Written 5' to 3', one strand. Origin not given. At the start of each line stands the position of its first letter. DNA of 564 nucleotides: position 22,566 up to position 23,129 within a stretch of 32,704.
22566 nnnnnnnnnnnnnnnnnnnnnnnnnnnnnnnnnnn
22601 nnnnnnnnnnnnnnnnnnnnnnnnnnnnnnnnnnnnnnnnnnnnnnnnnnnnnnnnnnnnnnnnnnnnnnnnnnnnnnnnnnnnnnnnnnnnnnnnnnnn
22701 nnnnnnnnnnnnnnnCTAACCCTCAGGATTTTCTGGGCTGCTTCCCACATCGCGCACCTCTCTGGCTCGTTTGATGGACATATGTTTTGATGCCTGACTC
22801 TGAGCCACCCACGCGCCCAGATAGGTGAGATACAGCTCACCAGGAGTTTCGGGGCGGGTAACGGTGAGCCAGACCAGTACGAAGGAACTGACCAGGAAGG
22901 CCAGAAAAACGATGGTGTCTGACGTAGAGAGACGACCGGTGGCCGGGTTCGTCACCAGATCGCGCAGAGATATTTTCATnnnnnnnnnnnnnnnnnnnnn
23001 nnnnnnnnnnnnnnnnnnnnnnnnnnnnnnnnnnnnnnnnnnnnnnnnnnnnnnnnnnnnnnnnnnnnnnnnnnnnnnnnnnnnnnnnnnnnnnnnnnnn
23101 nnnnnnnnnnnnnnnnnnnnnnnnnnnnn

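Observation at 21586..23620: Lysis cassette combines a soluble GH19-type endolysin, embedded spanins and three small membrane proteins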

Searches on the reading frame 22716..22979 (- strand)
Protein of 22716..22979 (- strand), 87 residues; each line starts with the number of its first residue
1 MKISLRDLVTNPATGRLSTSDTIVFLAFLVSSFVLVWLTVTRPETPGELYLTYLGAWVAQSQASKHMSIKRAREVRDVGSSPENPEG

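Call 3: search_protein_families(library=pfam, proteins=[window:22716-22979:-], max_evalue=0.1)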
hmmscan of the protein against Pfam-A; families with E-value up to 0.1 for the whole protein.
window:22716-22979:- (87 aa): 1 family
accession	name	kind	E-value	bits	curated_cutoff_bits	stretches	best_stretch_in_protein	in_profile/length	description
PF10841.13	DUF2644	-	4.7e-05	24.1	22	1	7-63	1-55/59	Protein of unknown function (DUF2644)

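Call 4: search_protein_families(library=phrogs, proteins=[window:22716-22979:-], max_evalue=0.01)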
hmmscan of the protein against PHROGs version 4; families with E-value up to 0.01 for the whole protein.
window:22716-22979:- (87 aa): 1 family
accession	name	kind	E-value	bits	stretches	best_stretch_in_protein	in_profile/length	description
phrog_1322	-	moron, auxiliary metabolic gene and host takeover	4.5e-21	75.8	1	3-78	5-79/87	membrane protein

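Call 23: find_homologous_proteins(query=window:22716-22979:-, max_evalue=0.001)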
Query window:22716-22979:- (87 aa): 52 proteins with E <= 0.001 among 56 candidates.
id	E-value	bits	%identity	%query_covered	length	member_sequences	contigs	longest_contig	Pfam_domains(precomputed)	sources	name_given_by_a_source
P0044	2.2e-47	176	98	100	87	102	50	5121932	PF10841.14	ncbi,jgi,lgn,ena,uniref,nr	ncbi:TPA: DUF2644 domain-containing protein [Enterobacter roggenkampii]|uniref:DUF2644 domain-contai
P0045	4.1e-47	175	97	100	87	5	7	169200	PF10841.14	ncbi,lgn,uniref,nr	ncbi:DUF2644 domain-containing protein [Citrobacter freundii]|uniref:DUF2644 domain-containing prote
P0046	3.9e-40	153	96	89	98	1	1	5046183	PF10841.14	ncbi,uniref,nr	ncbi:hypothetical protein [Enterobacter asburiae]|uniref:hypothetical protein n=1 Tax=Enterobacter a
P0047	3.0e-39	150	83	100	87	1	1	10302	PF10841.14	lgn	-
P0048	2.0e-38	147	85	98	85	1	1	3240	PF10841.14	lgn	-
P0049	5.4e-38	146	84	98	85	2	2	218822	PF10841.14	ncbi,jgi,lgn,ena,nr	ncbi:Protein of unknown function [Kosakonia sacchari]|nr:Protein of unknown function [Kosakonia sacc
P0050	1.7e-37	144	83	97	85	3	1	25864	PF10841.14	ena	-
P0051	3.5e-37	143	82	97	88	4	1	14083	PF10841.14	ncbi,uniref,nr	ncbi:DUF2644 domain-containing protein [Citrobacter portucalensis]|uniref:DUF2644 domain-containing 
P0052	1.3e-36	141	81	97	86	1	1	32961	PF10841.14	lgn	-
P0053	2.7e-36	140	81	93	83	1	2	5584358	PF10841.14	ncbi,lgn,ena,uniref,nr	ncbi:DUF2644 domain-containing protein [Citrobacter amalonaticus]|uniref:DUF2644 domain-containing p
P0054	3.9e-36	140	83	93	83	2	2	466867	PF10841.14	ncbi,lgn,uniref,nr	ncbi:DUF2644 domain-containing protein [Kosakonia sacchari]|uniref:DUF2644 domain-containing protein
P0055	1.8e-34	135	80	95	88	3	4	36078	PF10841.14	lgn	-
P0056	1.5e-33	132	77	95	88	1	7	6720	PF10841.14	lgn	-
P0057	2.8e-33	131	76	95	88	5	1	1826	PF10841.14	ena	-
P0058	4.3e-33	130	77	95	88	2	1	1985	PF10841.14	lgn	-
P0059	4.6e-33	130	77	97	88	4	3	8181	PF10841.14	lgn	-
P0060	7.0e-33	130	75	95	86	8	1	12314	PF10841.14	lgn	-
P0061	1.6e-32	129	76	95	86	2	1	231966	PF10841.14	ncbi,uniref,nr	ncbi:hypothetical protein [Trabulsiella odontotermitis]|uniref:hypothetical protein n=1 Tax=Trabulsi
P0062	1.8e-32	128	75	95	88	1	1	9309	PF10841.14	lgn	-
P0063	4.2e-32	127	76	97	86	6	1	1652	PF10841.14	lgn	-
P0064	1.3e-31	126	73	97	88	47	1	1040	PF10841.14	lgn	-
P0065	1.7e-31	125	77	91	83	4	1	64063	PF10841.14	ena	-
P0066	5.7e-31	124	71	97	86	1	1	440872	PF10841.14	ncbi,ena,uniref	ncbi:DUF2644 domain-containing protein [Candidatus Pantoea formicae]|uniref:DUF2644 domain-containin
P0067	2.3e-30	122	94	72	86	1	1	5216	PF10841.14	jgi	jgi:hypothetical protein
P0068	3.2e-29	118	69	97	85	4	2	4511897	PF10841.14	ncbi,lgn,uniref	ncbi:hypothetical protein [Pantoea stewartii]|uniref:hypothetical protein n=1 Tax=Pantoea TaxID=5333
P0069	6.1e-27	111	69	95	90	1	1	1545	PF10841.14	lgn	-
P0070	4.4e-26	108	68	91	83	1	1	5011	PF10841.14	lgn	-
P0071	8.6e-23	98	94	60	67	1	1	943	PF10841.14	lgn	-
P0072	6.3e-19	85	60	89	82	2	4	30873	PF10841.14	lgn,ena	-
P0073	9.0e-19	85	59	98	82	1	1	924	PF10841.14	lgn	-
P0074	1.6e-17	81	55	84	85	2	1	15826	PF10841.14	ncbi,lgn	ncbi:MAG: hypothetical protein ACRCYN_04320 [Plesiomonas sp.]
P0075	3.5e-17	80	62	83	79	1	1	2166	PF10841.14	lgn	-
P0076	3.0e-16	77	57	94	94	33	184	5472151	PF10841.14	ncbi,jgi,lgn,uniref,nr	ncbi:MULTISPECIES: hypothetical protein [Serratia]|jgi:hypothetical protein|uniref:Uncharacterized p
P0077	1.1e-15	75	59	82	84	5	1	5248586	PF10841.14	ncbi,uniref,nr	ncbi:DUF2644 domain-containing protein [Dickeya solani]|uniref:DUF2644 domain-containing protein n=1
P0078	1.6e-15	74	50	97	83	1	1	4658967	PF10841.14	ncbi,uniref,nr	ncbi:DUF2644 domain-containing protein [Dickeya zeae]|uniref:DUF2644 domain-containing protein n=1 T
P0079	1.6e-15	74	54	87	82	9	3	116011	PF10841.14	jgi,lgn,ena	-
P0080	1.7e-15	74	54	91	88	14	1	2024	PF10841.14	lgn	-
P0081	6.8e-15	72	59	79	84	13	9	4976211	PF10841.14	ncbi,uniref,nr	ncbi:DUF2644 domain-containing protein [Dickeya dianthicola]|uniref:DUF2644 domain-containing protei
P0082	3.6e-14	70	55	82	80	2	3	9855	PF10841.14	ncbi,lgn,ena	-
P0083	8.9e-14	69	57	84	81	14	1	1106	PF10841.14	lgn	-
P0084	1.3e-13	68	50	95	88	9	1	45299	PF10841.14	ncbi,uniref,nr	ncbi:hypothetical protein [Photorhabdus tasmaniensis]|uniref:DUF2644 domain-containing protein n=1 T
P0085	1.2e-12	65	56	79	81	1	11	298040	PF10841.14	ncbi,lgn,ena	-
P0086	1.4e-12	65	55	79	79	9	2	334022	PF10841.14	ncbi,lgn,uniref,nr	ncbi:hypothetical protein JD974_04255 [Chromobacterium haemolyticum]|uniref:Uncharacterized protein 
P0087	2.3e-12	64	56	79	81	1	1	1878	PF10841.14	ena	-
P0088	2.3e-12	64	56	80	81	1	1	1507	PF10841.14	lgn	-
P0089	6.7e-12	63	55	83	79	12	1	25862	PF10841.14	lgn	-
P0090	7.2e-12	63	54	84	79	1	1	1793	PF10841.14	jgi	jgi:hypothetical protein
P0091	1.1e-11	62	54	89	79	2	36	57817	PF10841.14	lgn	-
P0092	2.4e-11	61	51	83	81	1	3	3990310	PF10841.14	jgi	jgi:hypothetical protein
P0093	4.8e-10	57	46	91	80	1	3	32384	PF10841.14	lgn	-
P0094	6.0e-7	47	44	95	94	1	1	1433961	PF10841.14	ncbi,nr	ncbi:Uncharacterised protein [Serratia liquefaciens]|nr:Uncharacterised protein [Serratia liquefacie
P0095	2.3e-5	42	96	32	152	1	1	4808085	PF10841.14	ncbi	-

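Call 26: search_protein_families(library=ncbifam, proteins=[window:22716-22979:-], max_evalue=0.1)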
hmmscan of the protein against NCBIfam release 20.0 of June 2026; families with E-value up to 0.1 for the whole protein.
window:22716-22979:- (87 aa): 0 families

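Call 28: search_dna_similar(query=window:22716-22979:-, collection=phages, mode=protein, max_evalue=0.01, max_rows=40)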
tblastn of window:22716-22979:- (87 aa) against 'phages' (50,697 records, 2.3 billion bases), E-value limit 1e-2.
Records with a match: 4; places in all: 4; records where one place covers at least 80% of the query: 2.
Best place of each record, by identity: <60% 4.
By first word of the organism name: Klebsiella 2; Pseudomonas 1; Yersinia 1.
By host as written in the record: Klebsiella pneumoniae 1; Pseudomonas fluorescens W-6 1; Klebsiella pneumoniae ST405-OXA48 1; Yersinia sp. 1.
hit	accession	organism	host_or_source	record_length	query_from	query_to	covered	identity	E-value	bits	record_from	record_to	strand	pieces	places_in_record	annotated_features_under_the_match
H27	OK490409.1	Klebsiella phage Kp4852-3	Klebsiella pneumoniae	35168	3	84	94%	54.1%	1e-18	84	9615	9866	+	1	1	record has no annotation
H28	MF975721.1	Pseudomonas phage VW-6B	Pseudomonas fluorescens W-6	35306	5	85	93%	54.4%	4e-18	82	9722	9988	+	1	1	hypothetical protein | Rz protein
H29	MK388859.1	Klebsiella phage ST405-OXA48phi1.1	Klebsiella pneumoniae ST405-OXA48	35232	3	71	79%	39.1%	6e-8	53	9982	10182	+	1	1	hypothetical protein | glycoside hydrolase family protein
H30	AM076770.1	Yersinia phage PY100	Yersinia sp.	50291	3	39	43%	45.9%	4e-3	40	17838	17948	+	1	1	hypothetical protein | lys: endolysin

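Call 31: get_annotated_region(hit=H30, flank=2000)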
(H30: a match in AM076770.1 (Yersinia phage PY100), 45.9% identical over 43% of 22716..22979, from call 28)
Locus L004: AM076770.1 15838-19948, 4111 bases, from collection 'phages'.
description: Bacteriophage PY100.
organism: Yersinia phage PY100 (NCBI taxid 342373)
taxonomy: Viruses; Duplodnaviria; Heunggongvirae; Uroviricota; Caudoviricetes
host: Yersinia sp.; source: -; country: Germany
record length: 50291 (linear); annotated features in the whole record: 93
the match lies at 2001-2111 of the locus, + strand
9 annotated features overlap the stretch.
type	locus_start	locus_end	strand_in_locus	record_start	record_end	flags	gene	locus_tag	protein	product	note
CDS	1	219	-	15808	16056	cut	-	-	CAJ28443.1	hypothetical protein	ORF45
CDS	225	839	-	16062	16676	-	-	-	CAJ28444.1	hypothetical protein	ORF46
CDS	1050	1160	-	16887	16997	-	-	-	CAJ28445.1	hypothetical protein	ORF47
CDS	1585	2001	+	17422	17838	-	lys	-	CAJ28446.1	endolysin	-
CDS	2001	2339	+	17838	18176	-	-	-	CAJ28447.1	hypothetical protein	ORF49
CDS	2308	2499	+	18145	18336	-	-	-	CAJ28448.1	hypothetical protein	ORF50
CDS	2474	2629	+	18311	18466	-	-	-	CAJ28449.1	hypothetical protein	ORF51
CDS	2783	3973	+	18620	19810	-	-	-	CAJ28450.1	hypothetical protein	ORF52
CDS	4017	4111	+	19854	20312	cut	pseT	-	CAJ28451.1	polynucleotide kinase/phosphatase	-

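Call 32: get_annotated_region(hit=H28, flank=3000)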
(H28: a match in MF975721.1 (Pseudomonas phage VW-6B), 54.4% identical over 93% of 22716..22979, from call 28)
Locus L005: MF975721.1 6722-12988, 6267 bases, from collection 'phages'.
description: Pseudomonas phage VW-6B, complete genome.
organism: Pseudomonas phage VW-6B (NCBI taxid 2041486)
taxonomy: Viruses; Duplodnaviria; Heunggongvirae; Uroviricota; Caudoviricetes
host: Pseudomonas fluorescens W-6; source: river water; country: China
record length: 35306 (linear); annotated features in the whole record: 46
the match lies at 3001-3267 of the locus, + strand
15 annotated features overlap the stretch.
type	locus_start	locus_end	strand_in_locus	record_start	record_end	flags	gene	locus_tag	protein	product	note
CDS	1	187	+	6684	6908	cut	-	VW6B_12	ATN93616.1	hypothetical protein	-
CDS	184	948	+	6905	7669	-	-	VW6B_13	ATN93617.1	hypothetical protein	hypothetical protein yfdR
CDS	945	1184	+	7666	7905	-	-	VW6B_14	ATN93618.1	streptogramin lyase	-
CDS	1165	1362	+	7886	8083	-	-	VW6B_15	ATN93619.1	hypothetical protein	-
CDS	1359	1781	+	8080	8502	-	-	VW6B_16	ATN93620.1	GemA protein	-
CDS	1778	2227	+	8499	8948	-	-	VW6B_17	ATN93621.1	Mor transcription activator family protein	-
CDS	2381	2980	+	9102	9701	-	-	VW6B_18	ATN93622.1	lysozyme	-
CDS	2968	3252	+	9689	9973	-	-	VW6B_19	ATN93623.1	hypothetical protein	-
CDS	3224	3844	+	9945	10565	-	-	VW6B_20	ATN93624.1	Rz protein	-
CDS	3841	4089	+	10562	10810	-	-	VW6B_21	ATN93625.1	type I site-specific deoxyribonuclease, HsdR family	-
CDS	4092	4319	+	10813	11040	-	-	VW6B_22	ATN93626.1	hypothetical protein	-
CDS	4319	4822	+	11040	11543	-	-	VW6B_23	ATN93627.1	DNA-binding protein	-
CDS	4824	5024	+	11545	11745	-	-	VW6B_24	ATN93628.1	hypothetical protein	-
CDS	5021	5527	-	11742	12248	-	-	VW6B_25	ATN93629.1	ATP-dependent chaperone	ATP-dependent chaperone ClpB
CDS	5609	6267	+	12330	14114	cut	-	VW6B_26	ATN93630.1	terminase large subunit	-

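Call 35: find_related_loci(query=A2, collection=viral_contigs, flank=5000)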
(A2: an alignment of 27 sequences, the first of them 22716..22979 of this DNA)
Query A2 (87 aa) in viral_contigs; peptide patterns used: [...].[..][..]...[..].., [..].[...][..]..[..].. (x = any residue, [..] = any of these).
115 stretches matched a pattern; 95 encode a relative of the query (tblastn E <= 1e-3); the best 80 are kept; 80 distinct loci.
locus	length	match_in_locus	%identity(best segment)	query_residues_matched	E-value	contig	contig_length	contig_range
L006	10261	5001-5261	100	1-87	3e-55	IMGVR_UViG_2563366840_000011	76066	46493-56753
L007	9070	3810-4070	100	1-87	3e-55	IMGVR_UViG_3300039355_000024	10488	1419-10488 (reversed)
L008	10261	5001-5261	99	1-87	2e-54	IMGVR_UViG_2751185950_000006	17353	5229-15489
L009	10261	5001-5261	99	1-87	2e-54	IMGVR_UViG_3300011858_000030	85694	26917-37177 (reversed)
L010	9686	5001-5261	99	1-87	2e-54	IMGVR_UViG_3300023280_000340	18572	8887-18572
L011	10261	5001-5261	99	1-87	3e-54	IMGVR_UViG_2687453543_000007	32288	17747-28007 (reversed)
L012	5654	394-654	98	1-87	2e-53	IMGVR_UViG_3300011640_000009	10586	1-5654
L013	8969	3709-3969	97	1-87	1e-53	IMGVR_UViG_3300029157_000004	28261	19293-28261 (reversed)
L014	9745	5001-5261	97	1-87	2e-53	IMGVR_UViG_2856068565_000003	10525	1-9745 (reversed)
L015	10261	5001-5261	97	1-87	3e-53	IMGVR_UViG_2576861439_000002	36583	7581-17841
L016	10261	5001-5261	83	1-87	1e-44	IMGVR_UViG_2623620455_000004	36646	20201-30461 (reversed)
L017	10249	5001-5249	82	5-87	6e-42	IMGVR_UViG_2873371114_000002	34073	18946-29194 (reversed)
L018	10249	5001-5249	81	5-87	7e-42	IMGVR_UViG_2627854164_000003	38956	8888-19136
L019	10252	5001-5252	75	4-87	1e-39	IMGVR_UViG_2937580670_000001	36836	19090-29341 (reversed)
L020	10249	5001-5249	76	5-87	2e-39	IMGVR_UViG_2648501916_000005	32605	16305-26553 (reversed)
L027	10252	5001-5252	55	3-84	2e-22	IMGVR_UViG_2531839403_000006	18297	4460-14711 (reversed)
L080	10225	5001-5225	51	1-76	4e-18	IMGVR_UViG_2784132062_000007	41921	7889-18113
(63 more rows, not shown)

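Call 69: predict_structure(alignment_id=A7)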
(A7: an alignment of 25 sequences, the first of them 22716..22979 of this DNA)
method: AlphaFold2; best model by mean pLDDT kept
length: 87 residues; sequences in the alignment: 25
mean_pLDDT: 67.7   pTM: 0.43
mean pLDDT of the five models: 67.7, 67.0, 65.6, 64.9, 63.9
residues with pLDDT >= 90: 0; 70-90: 42; 50-70: 37; < 50: 8
segments of 3 or more residues with pLDDT < 50: 81-87
pLDDT, mean of each block of 10 residues (from residue 1): 63 63 75 79 74 75 71 58 43
secondary structure, 60 per line:
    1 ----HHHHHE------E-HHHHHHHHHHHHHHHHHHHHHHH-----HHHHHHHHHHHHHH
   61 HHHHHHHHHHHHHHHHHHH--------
elements in order: H5-9 H19-41 H47-79

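Call 75: search_protein_families(library=pfam, proteins=[L027:4465-4998:+, L080:4241-4750:+, L004:1585-2001:+, L004:2001-2339:+], max_evalue=0.01)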
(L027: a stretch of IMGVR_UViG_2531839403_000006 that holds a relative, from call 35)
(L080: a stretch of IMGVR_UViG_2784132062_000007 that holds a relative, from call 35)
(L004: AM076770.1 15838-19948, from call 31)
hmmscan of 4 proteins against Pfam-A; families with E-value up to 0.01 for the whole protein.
L027:4465-4998:+ (177 aa): 2 families
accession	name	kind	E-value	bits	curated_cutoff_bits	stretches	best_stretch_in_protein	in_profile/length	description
PF05838.17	Glyco_hydro_108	-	2.8e-26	92.3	21.2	1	8-90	2-85/85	Glycosyl hydrolase 108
PF09374.15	PG_binding_3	-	4.6e-25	88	24.6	1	94-176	2-74/76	Predicted Peptidoglycan domain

L080:4241-4750:+ (169 aa): 3 families
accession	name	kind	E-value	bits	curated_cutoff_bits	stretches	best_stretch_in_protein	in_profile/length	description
PF05838.17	Glyco_hydro_108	-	1e-24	87.3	21.2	1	14-89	2-85/85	Glycosyl hydrolase 108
PF09374.15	PG_binding_3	-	1e-12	48.5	24.6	1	93-158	2-75/76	Predicted Peptidoglycan domain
PF01471.23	PG_binding_1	-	0.0022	18.6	23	1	92-116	32-56/57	Putative peptidoglycan binding domain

L004:1585-2001:+ (138 aa): 2 families
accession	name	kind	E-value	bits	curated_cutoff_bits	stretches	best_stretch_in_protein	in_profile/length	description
PF13539.11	Peptidase_M15_4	-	6.6e-15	55.9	25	1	67-132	3-70/70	D-alanyl-D-alanine carboxypeptidase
PF18979.5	DUF5715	-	0.0025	18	26.8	1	41-83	76-118/171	Family of unknown function (DUF5715)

L004:2001-2339:+ (112 aa): 1 family
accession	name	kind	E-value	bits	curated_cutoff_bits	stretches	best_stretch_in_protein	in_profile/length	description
PF10841.13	DUF2644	-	1.1e-05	26.1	22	1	6-58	2-54/59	Protein of unknown function (DUF2644)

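Call 76: search_dna_similar(query=L004:2001-2339:+, collection=phages, mode=protein, max_evalue=0.01, max_rows=40)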
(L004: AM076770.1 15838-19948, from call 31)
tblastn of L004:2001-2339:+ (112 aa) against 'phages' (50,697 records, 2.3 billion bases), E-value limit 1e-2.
Records with a match: 54; places in all: 54; records where one place covers at least 80% of the query: 16.
Best place of each record, by identity: >=99% 1; 95-99% 15; <60% 38.
By first word of the organism name: Yersinia 16; Klebsiella 11; Salmonella 9; Aeromonas 9; Escherichia 5; Sashavirus 2; Bacteriophage 1; Pseudomonas 1.
By host as written in the record: Yersinia enterocolitica 14; Klebsiella pneumoniae 8; Aeromonas sp. 5; Salmonella enterica subsp. enterica serovar Kentucky 4; Salmonella enterica 3; - 2; Escherichia coli 2; Salmonella enterica serovar Typhiurium strain LT2 2; and 13 more.
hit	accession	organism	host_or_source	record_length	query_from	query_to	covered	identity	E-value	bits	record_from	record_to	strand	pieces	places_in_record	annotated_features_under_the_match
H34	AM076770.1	Yersinia phage PY100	Yersinia sp.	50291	1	112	100%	100.0%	3e-71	235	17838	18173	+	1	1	hypothetical protein (x2) | lys: endolysin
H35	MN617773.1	Yersinia phage vB_Yen_X1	Yersinia enterocolitica ATCC 23715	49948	1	112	100%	97.3%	2e-69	229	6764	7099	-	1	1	hypothetical protein | endolysin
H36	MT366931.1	Yersinia phage vB_YenM_12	Yersinia enterocolitica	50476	1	112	100%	97.3%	2e-69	229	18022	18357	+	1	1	hypothetical protein | peptidoglycan hydrolase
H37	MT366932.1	Yersinia phage vB_YenM_22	Yersinia enterocolitica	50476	1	112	100%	97.3%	2e-69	229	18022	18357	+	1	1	hypothetical protein | peptidoglycan hydrolase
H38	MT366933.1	Yersinia phage vB_YenM_25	Yersinia enterocolitica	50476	1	112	100%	97.3%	2e-69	229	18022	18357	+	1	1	hypothetical protein | peptidoglycan hydrolase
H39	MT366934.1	Yersinia phage vB_YenM_27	Yersinia enterocolitica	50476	1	112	100%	97.3%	2e-69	229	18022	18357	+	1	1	hypothetical protein | peptidoglycan hydrolase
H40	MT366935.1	Yersinia phage vB_YenM_39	Yersinia enterocolitica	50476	1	112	100%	97.3%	2e-69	229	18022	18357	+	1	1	hypothetical protein | peptidoglycan hydrolase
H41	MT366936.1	Yersinia phage vB_YenM_126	Yersinia enterocolitica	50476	1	112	100%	97.3%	2e-69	229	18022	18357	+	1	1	hypothetical protein | peptidoglycan hydrolase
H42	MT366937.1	Yersinia phage vB_YenM_526-1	Yersinia enterocolitica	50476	1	112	100%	97.3%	2e-69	229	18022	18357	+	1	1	hypothetical protein | peptidoglycan hydrolase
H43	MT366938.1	Yersinia phage vB_YenM_526-2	Yersinia enterocolitica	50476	1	112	100%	97.3%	2e-69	229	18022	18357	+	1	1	hypothetical protein | peptidoglycan hydrolase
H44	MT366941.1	Yersinia phage vB_YenM_574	Yersinia enterocolitica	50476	1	112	100%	97.3%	2e-69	229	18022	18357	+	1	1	hypothetical protein | peptidoglycan hydrolase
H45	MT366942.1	Yersinia phage vB_YenM_636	Yersinia enterocolitica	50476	1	112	100%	97.3%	2e-69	229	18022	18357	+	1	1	hypothetical protein | peptidoglycan hydrolase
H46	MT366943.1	Yersinia phage vB_YenM_646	Yersinia enterocolitica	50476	1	112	100%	97.3%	2e-69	229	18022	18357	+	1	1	hypothetical protein | peptidoglycan hydrolase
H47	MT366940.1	Yersinia phage vB_YenM_534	Yersinia enterocolitica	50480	1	112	100%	97.3%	2e-69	229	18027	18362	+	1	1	hypothetical protein | peptidoglycan hydrolase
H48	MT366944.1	Yersinia phage vB_YenM_281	Yersinia enterocolitica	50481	1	112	100%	97.3%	2e-69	229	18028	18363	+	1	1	hypothetical protein | peptidoglycan hydrolase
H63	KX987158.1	Salmonella phage vB_SenS_Sasha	Salmonella enterica subsp. enterica ...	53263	7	65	53%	42.4%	1e-4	45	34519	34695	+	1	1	putative holin or anti-holin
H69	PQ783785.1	Escherichia phage PDP46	Escherichia coli HS(pFamp)R (ATCC ...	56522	11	65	49%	43.6%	1e-3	42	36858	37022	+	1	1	holin/antiholin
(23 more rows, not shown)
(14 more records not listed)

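Call 77: get_annotated_region(hit=H63, flank=2000)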
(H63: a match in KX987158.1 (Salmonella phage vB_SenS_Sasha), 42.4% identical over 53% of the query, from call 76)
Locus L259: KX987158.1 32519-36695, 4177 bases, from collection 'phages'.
description: Salmonella phage vB_SenS_Sasha, complete genome.
organism: Salmonella phage vB_SenS_Sasha (NCBI taxid 1913114)
taxonomy: Viruses; Duplodnaviria; Heunggongvirae; Uroviricota; Caudoviricetes; Sashavirus; Sashavirus sasha
host: Salmonella enterica subsp. enterica serovar Kentucky; source: Beef cattle feedlot; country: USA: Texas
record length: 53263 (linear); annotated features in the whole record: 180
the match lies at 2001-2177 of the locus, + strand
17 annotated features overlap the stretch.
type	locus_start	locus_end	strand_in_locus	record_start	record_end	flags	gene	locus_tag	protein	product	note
CDS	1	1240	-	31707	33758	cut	-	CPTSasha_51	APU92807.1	putative tail fiber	CPT_Sasha_gp51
regulatory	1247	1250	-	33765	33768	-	-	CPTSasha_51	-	ribosome_binding_site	-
regulatory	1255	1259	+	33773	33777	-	-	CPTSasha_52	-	ribosome_binding_site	-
CDS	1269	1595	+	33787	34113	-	-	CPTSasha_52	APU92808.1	putative holin or antiholin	CPT_Sasha_gp52; TMD (10-27) N out, C in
regulatory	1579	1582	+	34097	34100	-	-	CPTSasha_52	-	ribosome_binding_site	-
CDS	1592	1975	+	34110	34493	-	-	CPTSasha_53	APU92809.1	endolysin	CPT_Sasha_gp53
regulatory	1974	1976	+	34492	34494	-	-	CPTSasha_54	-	ribosome_binding_site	-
CDS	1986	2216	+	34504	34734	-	-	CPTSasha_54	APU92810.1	putative holin or anti-holin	CPT_Sasha_gp54; 2TMDs (21-38, 43-60) N in, C in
regulatory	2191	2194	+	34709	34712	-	-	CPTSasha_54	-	ribosome_binding_site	-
CDS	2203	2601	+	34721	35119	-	-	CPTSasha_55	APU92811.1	putative i-spanin component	CPT_Sasha_gp55; TMD (7-29) N in, C out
regulatory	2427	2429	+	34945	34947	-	-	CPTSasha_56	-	ribosome_binding_site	-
CDS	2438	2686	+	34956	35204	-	-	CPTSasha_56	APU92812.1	putative o-spanin component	CPT_Sasha_gp56; predicted SPII cleavage at residue 19-20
CDS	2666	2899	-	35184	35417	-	-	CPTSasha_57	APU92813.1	hypothetical protein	CPT_Sasha_gp57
CDS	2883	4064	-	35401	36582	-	-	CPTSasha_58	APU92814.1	DNA methylase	CPT_Sasha_gp58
regulatory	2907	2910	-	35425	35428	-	-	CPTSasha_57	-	ribosome_binding_site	-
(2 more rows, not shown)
